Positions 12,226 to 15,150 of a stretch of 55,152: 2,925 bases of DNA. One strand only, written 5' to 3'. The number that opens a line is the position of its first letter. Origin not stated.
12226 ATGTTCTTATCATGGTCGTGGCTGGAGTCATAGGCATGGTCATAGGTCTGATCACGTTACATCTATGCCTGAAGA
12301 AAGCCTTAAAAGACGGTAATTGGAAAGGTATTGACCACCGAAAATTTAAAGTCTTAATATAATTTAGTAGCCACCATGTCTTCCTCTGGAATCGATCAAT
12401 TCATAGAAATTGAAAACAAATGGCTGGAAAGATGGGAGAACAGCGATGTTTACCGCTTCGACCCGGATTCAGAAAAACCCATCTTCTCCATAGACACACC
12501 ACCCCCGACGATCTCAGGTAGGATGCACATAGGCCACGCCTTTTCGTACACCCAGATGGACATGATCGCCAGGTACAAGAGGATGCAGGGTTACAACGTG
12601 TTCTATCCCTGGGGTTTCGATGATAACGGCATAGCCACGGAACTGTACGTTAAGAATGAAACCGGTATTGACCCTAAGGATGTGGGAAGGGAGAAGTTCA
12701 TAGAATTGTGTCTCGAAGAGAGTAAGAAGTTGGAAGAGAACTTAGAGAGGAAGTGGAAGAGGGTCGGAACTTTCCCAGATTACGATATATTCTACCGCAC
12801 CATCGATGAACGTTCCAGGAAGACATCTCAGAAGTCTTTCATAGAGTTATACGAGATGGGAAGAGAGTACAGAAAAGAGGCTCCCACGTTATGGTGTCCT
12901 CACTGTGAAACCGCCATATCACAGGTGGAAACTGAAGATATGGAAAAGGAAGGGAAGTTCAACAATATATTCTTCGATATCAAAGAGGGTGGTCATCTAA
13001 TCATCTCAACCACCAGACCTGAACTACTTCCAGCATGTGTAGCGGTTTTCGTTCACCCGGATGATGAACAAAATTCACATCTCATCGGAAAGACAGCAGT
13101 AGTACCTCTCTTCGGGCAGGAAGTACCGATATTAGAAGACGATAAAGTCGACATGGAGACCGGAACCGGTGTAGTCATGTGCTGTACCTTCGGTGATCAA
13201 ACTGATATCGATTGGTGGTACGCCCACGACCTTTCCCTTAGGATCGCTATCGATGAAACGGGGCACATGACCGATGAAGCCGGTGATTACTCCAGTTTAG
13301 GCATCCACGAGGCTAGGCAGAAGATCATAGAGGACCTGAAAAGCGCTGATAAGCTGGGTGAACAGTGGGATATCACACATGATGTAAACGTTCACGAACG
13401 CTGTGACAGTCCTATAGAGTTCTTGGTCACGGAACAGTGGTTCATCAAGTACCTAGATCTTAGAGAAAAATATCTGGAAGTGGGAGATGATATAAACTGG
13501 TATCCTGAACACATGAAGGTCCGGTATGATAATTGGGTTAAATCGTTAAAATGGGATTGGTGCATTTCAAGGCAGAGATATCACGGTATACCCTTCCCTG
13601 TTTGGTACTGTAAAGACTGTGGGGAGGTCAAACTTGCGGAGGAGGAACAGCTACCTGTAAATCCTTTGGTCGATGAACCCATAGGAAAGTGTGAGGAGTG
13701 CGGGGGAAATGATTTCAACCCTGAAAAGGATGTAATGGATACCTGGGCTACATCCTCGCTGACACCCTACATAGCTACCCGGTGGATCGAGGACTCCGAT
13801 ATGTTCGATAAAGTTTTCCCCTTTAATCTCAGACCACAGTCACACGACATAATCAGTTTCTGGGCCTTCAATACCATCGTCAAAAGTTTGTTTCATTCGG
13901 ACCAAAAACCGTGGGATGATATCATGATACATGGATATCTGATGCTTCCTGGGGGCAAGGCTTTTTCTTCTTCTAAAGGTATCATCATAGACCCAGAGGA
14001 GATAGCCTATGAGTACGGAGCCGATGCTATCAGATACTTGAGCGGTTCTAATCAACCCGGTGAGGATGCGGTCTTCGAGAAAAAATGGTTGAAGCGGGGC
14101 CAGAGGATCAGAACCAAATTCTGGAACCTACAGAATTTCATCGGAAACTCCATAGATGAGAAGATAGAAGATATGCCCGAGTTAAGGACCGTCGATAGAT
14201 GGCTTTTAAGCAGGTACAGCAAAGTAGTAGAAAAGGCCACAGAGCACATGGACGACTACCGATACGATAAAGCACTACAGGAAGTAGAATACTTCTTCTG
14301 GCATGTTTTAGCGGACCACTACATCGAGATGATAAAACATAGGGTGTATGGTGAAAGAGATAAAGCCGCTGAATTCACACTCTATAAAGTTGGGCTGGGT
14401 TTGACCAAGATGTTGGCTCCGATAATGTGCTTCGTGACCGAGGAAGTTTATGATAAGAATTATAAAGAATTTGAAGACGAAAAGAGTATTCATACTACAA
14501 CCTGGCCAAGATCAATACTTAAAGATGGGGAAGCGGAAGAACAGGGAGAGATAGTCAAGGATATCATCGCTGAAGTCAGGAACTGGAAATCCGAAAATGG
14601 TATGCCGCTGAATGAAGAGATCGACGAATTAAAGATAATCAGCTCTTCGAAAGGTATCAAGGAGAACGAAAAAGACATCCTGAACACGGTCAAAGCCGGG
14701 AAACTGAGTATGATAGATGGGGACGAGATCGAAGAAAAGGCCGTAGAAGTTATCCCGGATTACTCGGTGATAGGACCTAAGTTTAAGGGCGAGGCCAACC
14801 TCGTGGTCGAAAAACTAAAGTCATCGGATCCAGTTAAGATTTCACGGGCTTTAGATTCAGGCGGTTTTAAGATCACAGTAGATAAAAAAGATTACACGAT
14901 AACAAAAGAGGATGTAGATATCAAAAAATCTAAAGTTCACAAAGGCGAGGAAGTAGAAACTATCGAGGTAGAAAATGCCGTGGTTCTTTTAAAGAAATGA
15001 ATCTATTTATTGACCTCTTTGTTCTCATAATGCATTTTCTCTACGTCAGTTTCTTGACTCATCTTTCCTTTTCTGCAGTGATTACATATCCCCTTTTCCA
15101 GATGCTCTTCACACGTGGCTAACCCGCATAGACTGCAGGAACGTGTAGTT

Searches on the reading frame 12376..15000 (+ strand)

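Call 8: search_protein_families(library=pfam, proteins=[window:12376-15000:+])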
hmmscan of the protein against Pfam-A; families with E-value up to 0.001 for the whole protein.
window:12376-15000:+ (874 aa): 4 families
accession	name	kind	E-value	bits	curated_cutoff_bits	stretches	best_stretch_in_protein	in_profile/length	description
PF00133.28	tRNA-synt_1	-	1.4e-85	288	22.7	1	15-560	1-406/414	tRNA synthetases class I (I, L, M and V)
PF08264.19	Anticodon_1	-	4.5e-39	134.1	25.1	1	607-750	1-145/148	Anticodon-binding domain of tRNA ligase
PF09334.17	tRNA-synt_1g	-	5.9e-24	85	20.1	2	39-182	3-131/391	tRNA synthetases class I (M)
PF13603.12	tRNA-synt_1_2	-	3.6e-06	27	25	1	231-298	79-146/185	Leucyl-tRNA synthetase, editing domain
